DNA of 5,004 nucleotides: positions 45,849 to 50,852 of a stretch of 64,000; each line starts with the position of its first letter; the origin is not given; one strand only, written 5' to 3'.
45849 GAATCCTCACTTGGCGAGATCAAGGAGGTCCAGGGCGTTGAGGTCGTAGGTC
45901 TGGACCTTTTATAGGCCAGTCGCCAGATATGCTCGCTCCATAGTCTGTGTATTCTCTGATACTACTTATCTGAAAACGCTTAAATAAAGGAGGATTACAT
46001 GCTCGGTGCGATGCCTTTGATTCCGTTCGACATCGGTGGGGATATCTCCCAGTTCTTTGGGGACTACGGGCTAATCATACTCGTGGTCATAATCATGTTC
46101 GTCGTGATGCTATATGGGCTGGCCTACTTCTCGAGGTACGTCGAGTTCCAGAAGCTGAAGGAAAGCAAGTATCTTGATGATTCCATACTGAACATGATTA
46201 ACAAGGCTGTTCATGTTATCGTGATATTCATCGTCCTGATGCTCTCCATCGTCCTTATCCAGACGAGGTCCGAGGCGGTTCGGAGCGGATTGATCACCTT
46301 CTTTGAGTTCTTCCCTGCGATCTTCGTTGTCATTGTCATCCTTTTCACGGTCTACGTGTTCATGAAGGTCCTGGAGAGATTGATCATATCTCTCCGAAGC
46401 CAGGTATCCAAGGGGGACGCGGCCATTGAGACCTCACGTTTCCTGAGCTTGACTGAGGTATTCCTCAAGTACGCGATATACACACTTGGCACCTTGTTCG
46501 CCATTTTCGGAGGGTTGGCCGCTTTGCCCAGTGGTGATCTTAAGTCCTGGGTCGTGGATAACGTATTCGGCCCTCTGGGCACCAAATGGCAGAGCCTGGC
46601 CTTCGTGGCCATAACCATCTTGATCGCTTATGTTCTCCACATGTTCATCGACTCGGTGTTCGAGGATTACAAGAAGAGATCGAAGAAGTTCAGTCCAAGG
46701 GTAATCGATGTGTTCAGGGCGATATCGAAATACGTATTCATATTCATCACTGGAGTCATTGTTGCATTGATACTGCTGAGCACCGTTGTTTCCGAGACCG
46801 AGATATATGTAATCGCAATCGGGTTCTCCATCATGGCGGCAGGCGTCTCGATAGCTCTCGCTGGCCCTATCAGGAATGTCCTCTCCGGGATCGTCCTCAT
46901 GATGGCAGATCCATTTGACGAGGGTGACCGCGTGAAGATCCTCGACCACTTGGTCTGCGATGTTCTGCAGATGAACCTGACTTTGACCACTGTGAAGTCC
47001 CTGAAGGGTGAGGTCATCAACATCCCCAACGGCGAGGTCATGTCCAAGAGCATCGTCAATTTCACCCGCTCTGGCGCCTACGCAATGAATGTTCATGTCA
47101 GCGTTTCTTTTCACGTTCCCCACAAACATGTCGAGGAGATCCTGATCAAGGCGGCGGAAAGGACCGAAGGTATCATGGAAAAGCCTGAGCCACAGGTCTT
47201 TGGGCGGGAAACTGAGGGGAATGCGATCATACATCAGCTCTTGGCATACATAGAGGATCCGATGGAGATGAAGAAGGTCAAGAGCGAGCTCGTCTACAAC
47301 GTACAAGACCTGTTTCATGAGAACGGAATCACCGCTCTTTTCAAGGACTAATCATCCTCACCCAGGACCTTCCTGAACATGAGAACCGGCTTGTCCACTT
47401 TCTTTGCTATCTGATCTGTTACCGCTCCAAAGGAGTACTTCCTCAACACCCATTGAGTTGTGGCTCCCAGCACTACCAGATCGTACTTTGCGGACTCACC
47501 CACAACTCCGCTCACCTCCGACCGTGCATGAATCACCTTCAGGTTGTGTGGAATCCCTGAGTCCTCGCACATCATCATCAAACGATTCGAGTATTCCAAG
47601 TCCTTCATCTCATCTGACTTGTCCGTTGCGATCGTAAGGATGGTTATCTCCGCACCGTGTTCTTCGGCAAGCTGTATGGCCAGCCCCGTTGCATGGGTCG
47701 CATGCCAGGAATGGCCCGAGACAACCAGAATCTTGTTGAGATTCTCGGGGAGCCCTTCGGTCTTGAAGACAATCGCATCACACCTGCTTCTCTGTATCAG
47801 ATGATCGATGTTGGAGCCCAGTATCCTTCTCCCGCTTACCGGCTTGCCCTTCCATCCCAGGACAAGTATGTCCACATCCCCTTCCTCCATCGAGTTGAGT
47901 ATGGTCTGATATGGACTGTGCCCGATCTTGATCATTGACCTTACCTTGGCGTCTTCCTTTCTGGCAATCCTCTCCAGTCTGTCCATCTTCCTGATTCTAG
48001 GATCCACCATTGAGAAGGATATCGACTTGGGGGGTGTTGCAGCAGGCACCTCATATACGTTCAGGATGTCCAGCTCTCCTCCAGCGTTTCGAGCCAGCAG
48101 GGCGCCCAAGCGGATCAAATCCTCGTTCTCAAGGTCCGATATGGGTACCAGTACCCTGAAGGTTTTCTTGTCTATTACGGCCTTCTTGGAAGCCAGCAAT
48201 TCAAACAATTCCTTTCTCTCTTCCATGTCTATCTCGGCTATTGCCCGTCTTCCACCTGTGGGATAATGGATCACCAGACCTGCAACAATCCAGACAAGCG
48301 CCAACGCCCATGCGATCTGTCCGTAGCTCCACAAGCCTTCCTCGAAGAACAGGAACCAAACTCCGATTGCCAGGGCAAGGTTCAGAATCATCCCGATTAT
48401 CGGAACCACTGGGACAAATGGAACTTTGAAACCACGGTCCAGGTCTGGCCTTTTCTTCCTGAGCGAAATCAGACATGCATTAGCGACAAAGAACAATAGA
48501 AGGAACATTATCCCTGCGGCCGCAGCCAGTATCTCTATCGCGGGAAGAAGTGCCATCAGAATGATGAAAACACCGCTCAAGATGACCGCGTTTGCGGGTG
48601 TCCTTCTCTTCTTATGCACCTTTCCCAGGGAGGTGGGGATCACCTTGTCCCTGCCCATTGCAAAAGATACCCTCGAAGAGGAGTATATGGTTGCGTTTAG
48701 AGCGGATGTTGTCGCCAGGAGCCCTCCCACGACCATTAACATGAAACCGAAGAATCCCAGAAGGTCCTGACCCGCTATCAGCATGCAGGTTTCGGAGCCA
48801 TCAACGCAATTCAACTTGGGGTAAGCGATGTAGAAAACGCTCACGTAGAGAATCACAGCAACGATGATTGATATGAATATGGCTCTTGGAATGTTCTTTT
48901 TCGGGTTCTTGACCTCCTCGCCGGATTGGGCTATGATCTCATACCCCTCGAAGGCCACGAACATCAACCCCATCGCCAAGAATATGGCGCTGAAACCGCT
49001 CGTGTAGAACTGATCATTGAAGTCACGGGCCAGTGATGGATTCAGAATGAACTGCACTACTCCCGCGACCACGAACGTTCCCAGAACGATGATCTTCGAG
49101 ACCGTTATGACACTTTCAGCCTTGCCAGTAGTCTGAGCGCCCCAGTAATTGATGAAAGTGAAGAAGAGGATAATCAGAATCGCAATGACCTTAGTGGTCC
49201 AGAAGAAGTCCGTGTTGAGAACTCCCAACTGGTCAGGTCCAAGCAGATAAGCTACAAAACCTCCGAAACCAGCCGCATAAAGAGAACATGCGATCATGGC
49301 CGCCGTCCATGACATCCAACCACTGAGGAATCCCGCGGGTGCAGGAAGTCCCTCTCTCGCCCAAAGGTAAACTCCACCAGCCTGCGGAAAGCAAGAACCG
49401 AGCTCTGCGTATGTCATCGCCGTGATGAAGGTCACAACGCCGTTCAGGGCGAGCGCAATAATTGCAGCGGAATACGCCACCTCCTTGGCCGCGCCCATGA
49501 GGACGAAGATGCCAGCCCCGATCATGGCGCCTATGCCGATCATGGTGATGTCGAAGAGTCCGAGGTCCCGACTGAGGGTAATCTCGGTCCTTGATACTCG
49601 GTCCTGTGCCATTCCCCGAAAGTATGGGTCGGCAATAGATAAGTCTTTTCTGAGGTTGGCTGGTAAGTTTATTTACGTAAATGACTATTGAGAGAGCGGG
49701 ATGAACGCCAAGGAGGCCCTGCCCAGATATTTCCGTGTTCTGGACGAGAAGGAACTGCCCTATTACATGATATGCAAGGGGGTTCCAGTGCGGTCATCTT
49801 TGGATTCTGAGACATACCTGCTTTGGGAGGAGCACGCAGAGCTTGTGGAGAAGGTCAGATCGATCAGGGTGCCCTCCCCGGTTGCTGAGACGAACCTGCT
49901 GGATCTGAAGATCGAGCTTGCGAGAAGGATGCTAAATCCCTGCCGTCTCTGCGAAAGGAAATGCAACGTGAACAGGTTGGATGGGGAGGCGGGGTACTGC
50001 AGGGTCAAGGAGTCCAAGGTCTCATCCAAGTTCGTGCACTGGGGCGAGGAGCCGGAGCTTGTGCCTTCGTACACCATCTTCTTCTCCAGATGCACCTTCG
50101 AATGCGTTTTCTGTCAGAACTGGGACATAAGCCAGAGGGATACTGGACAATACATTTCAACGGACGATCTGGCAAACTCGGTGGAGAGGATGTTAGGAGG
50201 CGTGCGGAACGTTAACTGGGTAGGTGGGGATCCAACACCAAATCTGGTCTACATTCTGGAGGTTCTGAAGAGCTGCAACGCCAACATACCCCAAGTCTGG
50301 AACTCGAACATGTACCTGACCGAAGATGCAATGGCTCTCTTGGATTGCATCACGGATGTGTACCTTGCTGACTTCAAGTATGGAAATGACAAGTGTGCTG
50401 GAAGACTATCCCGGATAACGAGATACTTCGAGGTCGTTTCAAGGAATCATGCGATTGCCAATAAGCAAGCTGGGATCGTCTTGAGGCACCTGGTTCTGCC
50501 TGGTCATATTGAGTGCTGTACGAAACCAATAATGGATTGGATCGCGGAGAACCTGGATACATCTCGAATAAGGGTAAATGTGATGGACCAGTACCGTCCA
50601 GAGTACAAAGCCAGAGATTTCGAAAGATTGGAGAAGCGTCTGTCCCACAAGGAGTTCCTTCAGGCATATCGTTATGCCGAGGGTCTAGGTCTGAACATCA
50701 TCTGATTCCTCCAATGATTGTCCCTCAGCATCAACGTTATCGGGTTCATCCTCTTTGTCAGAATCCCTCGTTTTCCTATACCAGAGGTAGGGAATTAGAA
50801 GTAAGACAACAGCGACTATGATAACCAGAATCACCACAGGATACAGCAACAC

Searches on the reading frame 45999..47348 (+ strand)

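Call 39: search_protein_families(library=pfam, proteins=[window:45999-47348:+], max_evalue=0.001)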
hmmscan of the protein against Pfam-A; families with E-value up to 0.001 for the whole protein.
window:45999-47348:+ (450 aa): 2 families
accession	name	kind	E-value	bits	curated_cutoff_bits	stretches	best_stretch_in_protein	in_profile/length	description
PF00924.24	MS_channel_2nd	-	1.4e-12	48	20.2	1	290-357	2-68/68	Mechanosensitive ion channel, beta-domain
PF21082.3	MS_channel_3rd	-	4.7e-10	40.2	21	1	365-444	3-86/88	Mechanosensitive ion channel MscS, C-terminal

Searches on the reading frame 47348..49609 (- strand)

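Call 39: search_protein_families(library=pfam, proteins=[window:47348-49609:-], max_evalue=0.001)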
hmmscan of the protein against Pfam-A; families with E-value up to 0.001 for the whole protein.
window:47348-49609:- (753 aa): 3 families
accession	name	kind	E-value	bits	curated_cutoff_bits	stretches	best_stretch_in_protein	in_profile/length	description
PF13520.12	AA_permease_2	-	9.4e-57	193.3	27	1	16-439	1-424/427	Amino acid permease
PF00324.27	AA_permease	-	1.5e-48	166.2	24.6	1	20-456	1-464/470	Amino acid permease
PF00582.32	Usp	-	5.4e-26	92.3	24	2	485-616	4-141/141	Universal stress protein family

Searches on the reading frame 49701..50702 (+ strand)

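Call 66: search_protein_families(library=pfam, proteins=[window:49701-50702:+], max_evalue=0.00001)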
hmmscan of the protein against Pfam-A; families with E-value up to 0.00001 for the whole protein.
window:49701-50702:+ (334 aa): 2 families
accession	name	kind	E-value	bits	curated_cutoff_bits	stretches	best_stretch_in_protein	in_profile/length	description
PF04055.27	Radical_SAM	-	3.4e-15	57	29.5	1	126-281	2-166/166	Radical SAM superfamily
PF13353.11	Fer4_12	-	5.3e-08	33.7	22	1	125-217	9-109/137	4Fe-4S single cluster domain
